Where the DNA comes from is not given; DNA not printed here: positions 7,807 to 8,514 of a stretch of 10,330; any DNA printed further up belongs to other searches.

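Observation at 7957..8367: Small Cys/His-rich ORF with an HExxH zincin-like motif inside a structural operon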

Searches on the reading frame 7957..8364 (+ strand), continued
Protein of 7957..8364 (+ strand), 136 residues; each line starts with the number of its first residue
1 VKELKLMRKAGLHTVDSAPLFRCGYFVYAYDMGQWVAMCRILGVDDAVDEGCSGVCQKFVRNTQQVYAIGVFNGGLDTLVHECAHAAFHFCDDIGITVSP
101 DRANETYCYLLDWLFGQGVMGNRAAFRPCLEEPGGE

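Call 72: search_protein_families(library=phrogs, proteins=[L032:3685-4221:+, L032:4931-5386:+, L032:6336-7094:+, L032:7060-8379:+, L032:8387-9802:+, L008:4135-4530:+, L008:4816-5280:+, L008:6700-7371:+, L008:8125-8634:+, L008:8640-10121:+], max_evalue=0.0001)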
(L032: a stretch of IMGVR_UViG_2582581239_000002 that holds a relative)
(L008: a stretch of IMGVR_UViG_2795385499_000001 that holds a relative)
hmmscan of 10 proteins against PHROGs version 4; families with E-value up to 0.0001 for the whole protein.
L032:3685-4221:+ (179 aa): 3 families
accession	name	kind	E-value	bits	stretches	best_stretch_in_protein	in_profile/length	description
phrog_12853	-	unknown function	3e-52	177.5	1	3-130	3-130/131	-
phrog_315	-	lysis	1.4e-49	170.2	1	2-178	334-485/677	endolysin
phrog_24205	-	unknown function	1.3e-05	26.1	1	7-29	7-29/45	-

L032:4931-5386:+ (152 aa): 1 family
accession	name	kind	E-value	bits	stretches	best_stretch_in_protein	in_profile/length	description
phrog_1384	-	other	5.1e-39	135.2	1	1-134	20-165/245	Mom-like DNA modification protein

L032:6336-7094:+ (253 aa): 6 families
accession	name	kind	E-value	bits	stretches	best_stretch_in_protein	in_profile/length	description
phrog_51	-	head and packaging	4.2e-44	152.2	1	1-235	1-230/261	terminase small subunit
phrog_2606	-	head and packaging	1.1e-30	108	1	3-161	6-172/310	terminase small subunit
phrog_1206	-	head and packaging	2.2e-21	77.6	1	1-75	4-84/207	terminase small subunit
phrog_17390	-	unknown function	4.2e-13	49.9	1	82-134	6-58/69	-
phrog_641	-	head and packaging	1.7e-07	32.9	1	81-141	5-65/162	terminase small subunit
phrog_370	-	head and packaging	3.2e-06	28.2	1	1-90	1-83/284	terminase small subunit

L032:7060-8379:+ (440 aa): 3 families
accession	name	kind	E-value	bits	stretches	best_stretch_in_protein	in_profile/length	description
phrog_38319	-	unknown function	3.1e-161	536.1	1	8-275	2-269/271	-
phrog_2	-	head and packaging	8.7e-60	204.3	1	10-429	264-596/807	terminase large subunit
phrog_10250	-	head and packaging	2.6e-58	198.5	1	215-432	3-222/228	terminase large subunit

L032:8387-9802:+ (472 aa): 3 families
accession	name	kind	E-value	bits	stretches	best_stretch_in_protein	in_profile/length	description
phrog_145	-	head and packaging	4.5e-123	412.6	1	2-465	6-479/493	portal protein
phrog_2417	-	unknown function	5.3e-31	109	1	1-243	1-241/242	-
phrog_2469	-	unknown function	1.2e-21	78.2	1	332-461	10-141/142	-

L008:4135-4530:+ (132 aa): 0 families

L008:4816-5280:+ (155 aa): 6 families
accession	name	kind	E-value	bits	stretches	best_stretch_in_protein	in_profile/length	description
phrog_33534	-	unknown function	6e-33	113.7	1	77-154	10-93/94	-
phrog_7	-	lysis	1.7e-18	67.2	1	4-132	558-677/873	endolysin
phrog_13211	-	tail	1.1e-16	61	1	18-140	764-880/887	baseplate hub subunit and tail lysozyme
phrog_430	-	tail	4.7e-13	49.4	1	8-151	171-293/868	baseplate hub subunit and tail lysozyme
phrog_2083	-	head and packaging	3.4e-12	46.8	1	8-145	767-901/908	internal virion lysozyme motif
phrog_15410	-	unknown function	3.5e-08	33.9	1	17-137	186-305/311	-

L008:6700-7371:+ (224 aa): 4 families
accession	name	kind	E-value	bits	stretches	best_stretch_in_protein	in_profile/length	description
phrog_2657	-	transcription regulation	1.6e-76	257.8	1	4-219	15-235/243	transcriptional regulator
phrog_518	-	transcription regulation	2.6e-14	54.4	1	2-107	13-119/268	Rha-like transcriptional regulator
phrog_373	-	transcription regulation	5.7e-10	40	1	2-103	89-196/373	anti-repressor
phrog_63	-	transcription regulation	1.3e-08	35.6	1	6-108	126-230/431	anti-repressor Ant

L008:8125-8634:+ (170 aa): 5 families
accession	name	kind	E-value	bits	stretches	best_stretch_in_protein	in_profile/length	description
phrog_1206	-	head and packaging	1.7e-47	163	1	1-166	4-196/207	terminase small subunit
phrog_30948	-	unknown function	4.1e-08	34.4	1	4-61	7-64/80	-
phrog_370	-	head and packaging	5.2e-07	30.8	1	1-86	1-92/284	terminase small subunit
phrog_51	-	head and packaging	1.9e-06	28.8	1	1-58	1-64/261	terminase small subunit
phrog_2606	-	head and packaging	6.3e-06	26.7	1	3-62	6-66/310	terminase small subunit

L008:8640-10121:+ (494 aa): 5 families
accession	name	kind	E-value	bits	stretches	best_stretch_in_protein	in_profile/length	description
phrog_2472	-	unknown function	1e-183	611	1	181-482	10-311/324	-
phrog_26724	-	unknown function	1.3e-103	345.6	1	1-190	2-191/192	-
phrog_2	-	head and packaging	1.5e-41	144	1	17-482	256-595/807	terminase large subunit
phrog_38407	-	unknown function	8.3e-15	55.6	1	179-290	6-120/370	-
phrog_5989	-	head and packaging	4.3e-05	23.8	1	30-149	138-261/347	terminase large subunit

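Call 89: find_homologous_proteins(query=A3, max_evalue=0.001)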
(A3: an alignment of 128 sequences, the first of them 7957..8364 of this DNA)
Query A3 (128 sequences) (136 aa, profile of the alignment): 72 proteins with E <= 0.001 among 2916 candidates.
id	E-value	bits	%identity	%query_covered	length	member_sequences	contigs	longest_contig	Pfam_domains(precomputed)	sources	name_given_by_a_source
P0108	8.0e-44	167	43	71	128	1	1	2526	-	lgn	-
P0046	2.0e-43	165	42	77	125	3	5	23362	-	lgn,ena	-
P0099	2.3e-42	162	43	73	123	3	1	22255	-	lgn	-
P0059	3.7e-42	161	43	72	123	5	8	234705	-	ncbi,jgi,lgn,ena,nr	ncbi:hypothetical protein MMI32_004213 [Klebsiella pneumoniae]|nr:hypothetical protein [Klebsiella p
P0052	6.0e-42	161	43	73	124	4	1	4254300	-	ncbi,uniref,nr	ncbi:hypothetical protein [Erwinia sp. 9145]|uniref:hypothetical protein n=1 Tax=Erwinia sp. 9145 Ta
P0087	9.6e-42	160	43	74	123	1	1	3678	-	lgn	-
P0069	1.0e-41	160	40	73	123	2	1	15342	-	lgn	-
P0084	1.3e-41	160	43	71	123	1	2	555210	-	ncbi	-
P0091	1.7e-41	159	43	73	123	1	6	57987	-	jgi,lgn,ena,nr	nr:MAG TPA: SprT-like family protein [Caudoviricetes sp.]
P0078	1.9e-41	159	42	71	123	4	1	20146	-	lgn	-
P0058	3.2e-41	158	44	72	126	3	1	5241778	-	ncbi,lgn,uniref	ncbi:hypothetical protein [Serratia marcescens]|uniref:hypothetical protein n=1 Tax=Serratia marcesc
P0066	4.0e-41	158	45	73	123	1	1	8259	-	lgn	-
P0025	4.0e-41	158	43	72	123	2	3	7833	-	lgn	-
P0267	4.1e-41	158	40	74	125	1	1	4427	-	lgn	-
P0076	4.5e-41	158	44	73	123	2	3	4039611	-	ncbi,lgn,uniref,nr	ncbi:hypothetical protein A6J33_018060 [Pantoea sp. FDAARGOS_194]|uniref:hypothetical protein n=1 Ta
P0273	1.9e-38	149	38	84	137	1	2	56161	-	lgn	-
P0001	1.9e-29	120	96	100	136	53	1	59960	-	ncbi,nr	ncbi:hypothetical protein H5R21_02115 [Escherichia coli]|nr:hypothetical protein [Escherichia coli]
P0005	4.6e-27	112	65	100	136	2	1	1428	-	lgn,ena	-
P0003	2.2e-26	110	68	100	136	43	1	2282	-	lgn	-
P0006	2.7e-25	107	57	97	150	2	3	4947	-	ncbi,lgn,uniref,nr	ncbi:hypothetical protein [Escherichia coli]|uniref:hypothetical protein n=1 Tax=Escherichia coli Ta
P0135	1.9e-23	101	41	49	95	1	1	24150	-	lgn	-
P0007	3.4e-18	84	62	57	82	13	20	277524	-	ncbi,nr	ncbi:hypothetical protein ACSABO_004845 [Escherichia coli]|nr:hypothetical protein [Escherichia marm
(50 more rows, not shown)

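Call 90: find_encoding_contigs(protein=P0273, flank=8000, max_places=2)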
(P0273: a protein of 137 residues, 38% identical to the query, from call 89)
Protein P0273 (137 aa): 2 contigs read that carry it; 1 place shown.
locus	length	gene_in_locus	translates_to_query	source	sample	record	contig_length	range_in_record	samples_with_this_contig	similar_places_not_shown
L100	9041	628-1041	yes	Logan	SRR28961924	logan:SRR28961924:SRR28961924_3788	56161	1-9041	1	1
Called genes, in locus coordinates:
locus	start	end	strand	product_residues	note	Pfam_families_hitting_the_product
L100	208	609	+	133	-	-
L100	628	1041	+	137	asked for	-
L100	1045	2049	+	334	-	PF00589:Phage_integrase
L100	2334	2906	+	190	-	PF01527:HTH_Tnp_1 (weak)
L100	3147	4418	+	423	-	-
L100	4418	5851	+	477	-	PF06381:Phage_portal_3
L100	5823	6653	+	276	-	-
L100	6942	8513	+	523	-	PF00293:NUDIX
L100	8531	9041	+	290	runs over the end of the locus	-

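Call 91: find_encoding_contigs(protein=P0135, flank=8000, max_places=2)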
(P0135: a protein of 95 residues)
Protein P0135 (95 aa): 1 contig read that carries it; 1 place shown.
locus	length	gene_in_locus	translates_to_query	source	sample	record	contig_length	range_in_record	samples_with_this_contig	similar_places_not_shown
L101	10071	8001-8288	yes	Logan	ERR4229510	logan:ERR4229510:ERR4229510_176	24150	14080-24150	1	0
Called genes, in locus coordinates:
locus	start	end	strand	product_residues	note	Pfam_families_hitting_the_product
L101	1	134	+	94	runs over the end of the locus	-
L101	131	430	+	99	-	-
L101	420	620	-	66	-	-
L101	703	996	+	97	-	-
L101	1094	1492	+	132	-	-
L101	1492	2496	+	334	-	-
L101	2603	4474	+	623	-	PF13155:Toprim_2, PF13481:AAA_25, PF03796:DnaB_C (faint)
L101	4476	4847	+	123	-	PF05866:RusA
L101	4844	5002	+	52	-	-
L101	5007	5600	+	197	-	PF07105:DUF1367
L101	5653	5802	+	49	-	-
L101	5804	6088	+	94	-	-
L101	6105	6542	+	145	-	PF06530:Phage_antitermQ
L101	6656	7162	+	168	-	-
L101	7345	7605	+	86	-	-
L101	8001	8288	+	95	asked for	-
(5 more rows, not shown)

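Call 96: search_solved_structures(query=L088:893-4798:+, max_evalue=1e-50)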
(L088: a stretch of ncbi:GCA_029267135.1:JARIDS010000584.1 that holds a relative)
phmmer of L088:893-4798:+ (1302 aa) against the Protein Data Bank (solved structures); distinct sequences matched with E-value up to 1e-50: 9.
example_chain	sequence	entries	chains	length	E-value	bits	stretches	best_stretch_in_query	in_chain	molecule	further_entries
1wxr_A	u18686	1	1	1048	0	1542.7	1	53-817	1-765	haemoglobin protease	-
3ak5_A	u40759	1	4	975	0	1363.2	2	53-533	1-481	Hemoglobin-binding protease hbp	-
9z7b_A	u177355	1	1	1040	2e-240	804.3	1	53-795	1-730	Serine protease pic autotransporter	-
5j44_A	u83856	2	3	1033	3e-206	691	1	54-830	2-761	Serine protease SepA autotransporter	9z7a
9z76_A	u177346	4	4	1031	1.3e-200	672.3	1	54-807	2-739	Serine protease EatA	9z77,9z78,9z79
3h09_A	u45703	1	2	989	1.7e-95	324.1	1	146-901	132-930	Immunoglobulin A1 protease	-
3syj_A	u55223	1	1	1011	1.2e-92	314.7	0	59-339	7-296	Adhesion and penetration protein autotransporter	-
9mne_B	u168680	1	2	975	3.1e-57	197.4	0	64-530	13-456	Serine protease EspC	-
3sze_A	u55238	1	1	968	1.3e-52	182.1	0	64-531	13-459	Serine protease espP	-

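Call 98: find_encoding_contigs(protein=P0003, flank=3000, max_places=3)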
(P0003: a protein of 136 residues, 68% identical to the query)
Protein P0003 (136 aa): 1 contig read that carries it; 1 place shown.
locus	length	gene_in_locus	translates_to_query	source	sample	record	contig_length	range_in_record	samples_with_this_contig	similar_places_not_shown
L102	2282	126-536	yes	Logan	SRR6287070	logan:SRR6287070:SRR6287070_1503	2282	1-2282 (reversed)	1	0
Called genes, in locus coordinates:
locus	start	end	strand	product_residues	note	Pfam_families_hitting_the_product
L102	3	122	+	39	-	?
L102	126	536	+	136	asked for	-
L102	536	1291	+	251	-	-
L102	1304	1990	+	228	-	-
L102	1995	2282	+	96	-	?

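Call 99: find_encoding_contigs(protein=P0005, flank=3000, max_places=3)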
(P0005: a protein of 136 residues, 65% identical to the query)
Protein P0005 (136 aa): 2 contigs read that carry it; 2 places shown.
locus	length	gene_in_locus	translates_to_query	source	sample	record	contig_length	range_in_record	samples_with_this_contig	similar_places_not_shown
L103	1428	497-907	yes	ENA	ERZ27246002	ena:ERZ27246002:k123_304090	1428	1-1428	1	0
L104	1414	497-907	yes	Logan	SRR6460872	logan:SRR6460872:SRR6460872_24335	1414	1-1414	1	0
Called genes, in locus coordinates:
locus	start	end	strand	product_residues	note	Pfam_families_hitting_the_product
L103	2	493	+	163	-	?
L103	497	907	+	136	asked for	-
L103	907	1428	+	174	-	?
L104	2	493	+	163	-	?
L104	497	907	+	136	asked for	-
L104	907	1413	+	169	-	?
